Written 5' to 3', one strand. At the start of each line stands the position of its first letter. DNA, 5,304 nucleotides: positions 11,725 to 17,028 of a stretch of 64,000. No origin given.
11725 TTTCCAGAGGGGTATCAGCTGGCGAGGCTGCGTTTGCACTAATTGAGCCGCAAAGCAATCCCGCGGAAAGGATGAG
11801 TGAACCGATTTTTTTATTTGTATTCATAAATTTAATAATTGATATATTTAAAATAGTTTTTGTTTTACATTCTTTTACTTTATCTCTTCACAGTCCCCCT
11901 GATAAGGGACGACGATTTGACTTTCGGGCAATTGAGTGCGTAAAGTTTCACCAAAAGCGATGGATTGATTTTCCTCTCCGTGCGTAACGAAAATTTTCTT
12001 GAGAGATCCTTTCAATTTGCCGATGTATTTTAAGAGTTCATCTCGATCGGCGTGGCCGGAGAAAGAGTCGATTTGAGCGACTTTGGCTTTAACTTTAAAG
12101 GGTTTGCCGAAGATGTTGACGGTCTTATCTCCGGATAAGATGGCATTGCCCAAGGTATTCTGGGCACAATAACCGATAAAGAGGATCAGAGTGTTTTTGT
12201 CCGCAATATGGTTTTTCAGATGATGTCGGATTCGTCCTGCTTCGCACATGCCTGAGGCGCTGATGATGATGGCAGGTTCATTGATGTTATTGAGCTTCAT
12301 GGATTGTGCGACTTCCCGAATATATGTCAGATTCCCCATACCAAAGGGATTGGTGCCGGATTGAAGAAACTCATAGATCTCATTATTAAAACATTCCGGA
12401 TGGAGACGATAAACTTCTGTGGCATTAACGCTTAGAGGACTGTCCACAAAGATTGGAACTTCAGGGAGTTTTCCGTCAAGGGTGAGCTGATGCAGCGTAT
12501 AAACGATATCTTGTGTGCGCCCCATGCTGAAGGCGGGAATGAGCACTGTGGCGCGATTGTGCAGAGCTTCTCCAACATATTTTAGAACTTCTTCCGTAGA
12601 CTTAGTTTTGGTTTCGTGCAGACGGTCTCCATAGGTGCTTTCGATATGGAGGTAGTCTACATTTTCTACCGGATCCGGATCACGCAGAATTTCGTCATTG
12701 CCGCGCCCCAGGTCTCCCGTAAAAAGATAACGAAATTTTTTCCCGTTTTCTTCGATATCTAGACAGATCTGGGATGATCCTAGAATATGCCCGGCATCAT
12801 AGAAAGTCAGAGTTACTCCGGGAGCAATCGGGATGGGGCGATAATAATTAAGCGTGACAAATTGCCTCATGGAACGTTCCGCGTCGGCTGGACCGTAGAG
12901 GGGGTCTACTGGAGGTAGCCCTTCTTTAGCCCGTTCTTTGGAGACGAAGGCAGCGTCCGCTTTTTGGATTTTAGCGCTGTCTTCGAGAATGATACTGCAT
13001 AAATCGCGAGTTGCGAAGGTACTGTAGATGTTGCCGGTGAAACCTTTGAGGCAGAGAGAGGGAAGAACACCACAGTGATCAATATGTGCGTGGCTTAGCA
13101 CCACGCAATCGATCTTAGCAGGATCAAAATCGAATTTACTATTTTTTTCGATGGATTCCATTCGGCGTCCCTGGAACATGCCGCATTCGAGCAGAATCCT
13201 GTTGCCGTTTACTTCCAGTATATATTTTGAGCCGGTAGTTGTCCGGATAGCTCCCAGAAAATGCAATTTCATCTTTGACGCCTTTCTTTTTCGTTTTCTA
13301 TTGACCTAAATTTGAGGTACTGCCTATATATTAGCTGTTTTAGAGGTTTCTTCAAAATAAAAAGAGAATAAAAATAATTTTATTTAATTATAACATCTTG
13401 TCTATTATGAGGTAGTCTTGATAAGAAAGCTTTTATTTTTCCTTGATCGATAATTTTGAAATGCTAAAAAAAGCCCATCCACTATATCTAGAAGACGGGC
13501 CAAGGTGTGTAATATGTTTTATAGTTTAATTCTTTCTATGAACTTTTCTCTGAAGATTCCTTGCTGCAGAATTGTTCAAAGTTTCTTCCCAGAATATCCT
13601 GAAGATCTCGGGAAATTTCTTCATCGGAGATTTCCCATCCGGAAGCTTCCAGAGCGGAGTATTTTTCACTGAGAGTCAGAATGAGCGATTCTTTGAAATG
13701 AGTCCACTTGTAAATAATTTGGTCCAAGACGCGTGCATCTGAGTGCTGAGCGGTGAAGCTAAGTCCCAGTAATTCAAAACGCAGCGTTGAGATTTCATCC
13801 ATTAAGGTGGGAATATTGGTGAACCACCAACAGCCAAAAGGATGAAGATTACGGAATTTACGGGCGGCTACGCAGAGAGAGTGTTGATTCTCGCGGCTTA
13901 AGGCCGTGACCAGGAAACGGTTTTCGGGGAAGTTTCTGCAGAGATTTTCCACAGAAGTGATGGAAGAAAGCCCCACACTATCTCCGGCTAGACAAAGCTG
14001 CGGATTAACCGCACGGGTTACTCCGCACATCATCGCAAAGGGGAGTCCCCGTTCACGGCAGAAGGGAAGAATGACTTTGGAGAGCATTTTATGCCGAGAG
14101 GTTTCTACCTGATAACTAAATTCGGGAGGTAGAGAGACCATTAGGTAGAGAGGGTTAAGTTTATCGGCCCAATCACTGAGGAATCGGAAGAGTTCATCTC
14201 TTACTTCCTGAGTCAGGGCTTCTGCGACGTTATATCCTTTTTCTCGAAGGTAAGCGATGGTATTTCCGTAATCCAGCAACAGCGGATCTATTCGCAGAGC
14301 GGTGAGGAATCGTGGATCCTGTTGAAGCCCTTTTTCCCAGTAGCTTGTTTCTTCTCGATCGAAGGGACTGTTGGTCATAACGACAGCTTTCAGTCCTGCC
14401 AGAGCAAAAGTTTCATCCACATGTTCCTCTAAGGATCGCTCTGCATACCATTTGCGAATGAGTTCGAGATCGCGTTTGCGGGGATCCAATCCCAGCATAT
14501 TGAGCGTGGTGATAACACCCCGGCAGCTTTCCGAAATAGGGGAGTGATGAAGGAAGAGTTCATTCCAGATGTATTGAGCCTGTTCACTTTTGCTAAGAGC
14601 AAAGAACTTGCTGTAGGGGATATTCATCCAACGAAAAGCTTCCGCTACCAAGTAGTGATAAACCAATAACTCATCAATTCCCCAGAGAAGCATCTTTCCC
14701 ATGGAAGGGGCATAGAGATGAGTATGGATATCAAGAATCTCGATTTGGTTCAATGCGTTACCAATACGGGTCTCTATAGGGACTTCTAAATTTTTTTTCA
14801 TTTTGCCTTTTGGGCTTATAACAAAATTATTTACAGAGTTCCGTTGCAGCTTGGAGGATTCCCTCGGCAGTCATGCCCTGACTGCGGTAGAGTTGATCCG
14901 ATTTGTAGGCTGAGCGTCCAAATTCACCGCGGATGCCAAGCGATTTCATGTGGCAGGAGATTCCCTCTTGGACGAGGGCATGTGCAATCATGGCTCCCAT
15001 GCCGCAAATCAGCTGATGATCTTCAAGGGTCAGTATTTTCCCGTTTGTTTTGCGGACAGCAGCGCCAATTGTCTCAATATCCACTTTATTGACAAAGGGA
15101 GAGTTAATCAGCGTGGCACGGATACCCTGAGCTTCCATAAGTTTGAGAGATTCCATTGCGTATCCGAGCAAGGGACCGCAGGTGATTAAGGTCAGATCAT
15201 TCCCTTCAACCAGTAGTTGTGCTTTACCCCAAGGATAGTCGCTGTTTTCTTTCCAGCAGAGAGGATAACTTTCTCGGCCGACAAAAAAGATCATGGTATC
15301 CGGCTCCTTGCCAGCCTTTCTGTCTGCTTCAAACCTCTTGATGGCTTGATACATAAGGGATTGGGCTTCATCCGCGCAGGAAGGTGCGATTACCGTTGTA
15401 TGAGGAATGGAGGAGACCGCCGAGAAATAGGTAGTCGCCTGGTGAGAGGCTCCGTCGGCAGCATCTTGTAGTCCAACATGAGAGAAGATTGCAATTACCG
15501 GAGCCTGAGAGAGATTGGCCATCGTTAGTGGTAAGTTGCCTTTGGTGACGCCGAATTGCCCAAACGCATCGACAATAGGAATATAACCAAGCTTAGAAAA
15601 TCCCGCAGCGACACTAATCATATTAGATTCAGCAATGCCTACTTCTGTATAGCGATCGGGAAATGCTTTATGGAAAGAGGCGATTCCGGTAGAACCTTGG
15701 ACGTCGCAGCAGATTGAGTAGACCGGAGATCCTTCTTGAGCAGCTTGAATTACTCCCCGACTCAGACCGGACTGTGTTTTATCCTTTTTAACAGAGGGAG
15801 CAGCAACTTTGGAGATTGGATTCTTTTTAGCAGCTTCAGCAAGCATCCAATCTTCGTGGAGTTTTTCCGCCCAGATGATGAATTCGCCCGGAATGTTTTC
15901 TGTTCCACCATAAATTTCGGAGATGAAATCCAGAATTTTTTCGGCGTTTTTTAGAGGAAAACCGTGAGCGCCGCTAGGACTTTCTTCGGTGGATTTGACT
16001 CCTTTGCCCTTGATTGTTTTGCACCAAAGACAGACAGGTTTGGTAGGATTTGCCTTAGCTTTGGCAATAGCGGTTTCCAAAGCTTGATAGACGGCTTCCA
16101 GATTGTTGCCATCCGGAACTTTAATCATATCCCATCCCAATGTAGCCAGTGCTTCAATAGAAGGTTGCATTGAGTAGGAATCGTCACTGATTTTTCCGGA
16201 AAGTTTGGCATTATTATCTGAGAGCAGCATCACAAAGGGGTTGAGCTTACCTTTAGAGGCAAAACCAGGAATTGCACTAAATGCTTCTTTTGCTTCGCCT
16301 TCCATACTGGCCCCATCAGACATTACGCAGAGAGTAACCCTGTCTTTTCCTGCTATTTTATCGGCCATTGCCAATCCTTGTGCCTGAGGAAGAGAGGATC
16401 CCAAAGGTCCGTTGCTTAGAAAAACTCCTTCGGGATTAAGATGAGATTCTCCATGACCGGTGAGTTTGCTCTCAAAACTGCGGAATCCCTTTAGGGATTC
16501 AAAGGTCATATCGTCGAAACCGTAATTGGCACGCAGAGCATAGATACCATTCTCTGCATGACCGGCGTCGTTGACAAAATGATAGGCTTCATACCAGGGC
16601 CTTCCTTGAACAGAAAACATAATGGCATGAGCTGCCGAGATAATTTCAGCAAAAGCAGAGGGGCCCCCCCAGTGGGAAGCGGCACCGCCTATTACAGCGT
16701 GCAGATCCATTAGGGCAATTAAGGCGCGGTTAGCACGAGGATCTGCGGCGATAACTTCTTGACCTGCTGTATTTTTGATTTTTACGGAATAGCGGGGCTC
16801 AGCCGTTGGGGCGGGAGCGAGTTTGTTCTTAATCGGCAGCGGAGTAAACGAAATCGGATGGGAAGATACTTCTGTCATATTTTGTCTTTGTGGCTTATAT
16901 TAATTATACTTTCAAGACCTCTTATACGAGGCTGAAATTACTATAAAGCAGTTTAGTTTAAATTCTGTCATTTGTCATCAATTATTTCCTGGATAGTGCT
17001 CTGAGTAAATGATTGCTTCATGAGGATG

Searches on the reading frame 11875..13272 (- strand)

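Call 8: search_protein_families(library=pfam, proteins=[window:11875-13272:-])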
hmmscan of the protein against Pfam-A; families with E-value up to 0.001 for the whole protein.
window:11875-13272:- (465 aa): 5 families
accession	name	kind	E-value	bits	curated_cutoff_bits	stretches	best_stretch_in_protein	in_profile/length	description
PF10996.14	Beta-Casp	-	2.2e-38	131.9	27.7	1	253-378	1-120/120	Beta-Casp domain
PF07521.17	RMMBL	-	1e-14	54.7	21.6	1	393-448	3-56/63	Zn-dependent metallo-hydrolase RNA specificity domain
PF16661.11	Lactamase_B_6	-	9.8e-12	45.1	27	1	18-171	1-149/193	Metallo-beta-lactamase superfamily domain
PF00753.33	Lactamase_B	-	2.8e-11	44.2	22.7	1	17-98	9-88/196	Metallo-beta-lactamase superfamily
PF12706.13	Lactamase_B_2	-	9e-07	29.1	27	1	25-198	2-153/200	Beta-lactamase superfamily domain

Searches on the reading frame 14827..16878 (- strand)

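Call 8: search_protein_families(library=pfam, proteins=[window:14827-16878:-])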
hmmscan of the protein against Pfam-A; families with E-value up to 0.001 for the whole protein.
window:14827-16878:- (683 aa): 5 families
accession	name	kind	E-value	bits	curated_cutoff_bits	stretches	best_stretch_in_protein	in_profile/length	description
PF00456.26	Transketolase_N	-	7.9e-30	104.4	22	1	60-313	15-267/334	Transketolase, thiamine diphosphate binding domain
PF02779.29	Transket_pyr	-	1.1e-21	77.7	27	1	371-517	8-158/174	Transketolase, pyrimidine binding domain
PF02780.25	Transketolase_C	-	6.9e-20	71.6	25.9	1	551-674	1-124/124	Transketolase, C-terminal domain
PF00676.26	E1_dh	-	7.5e-12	45.2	22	1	137-277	75-214/300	Dehydrogenase E1 component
PF13292.11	DXP_synthase_N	-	6.8e-05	22.7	21.2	1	157-230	111-179/274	1-deoxy-D-xylulose-5-phosphate synthase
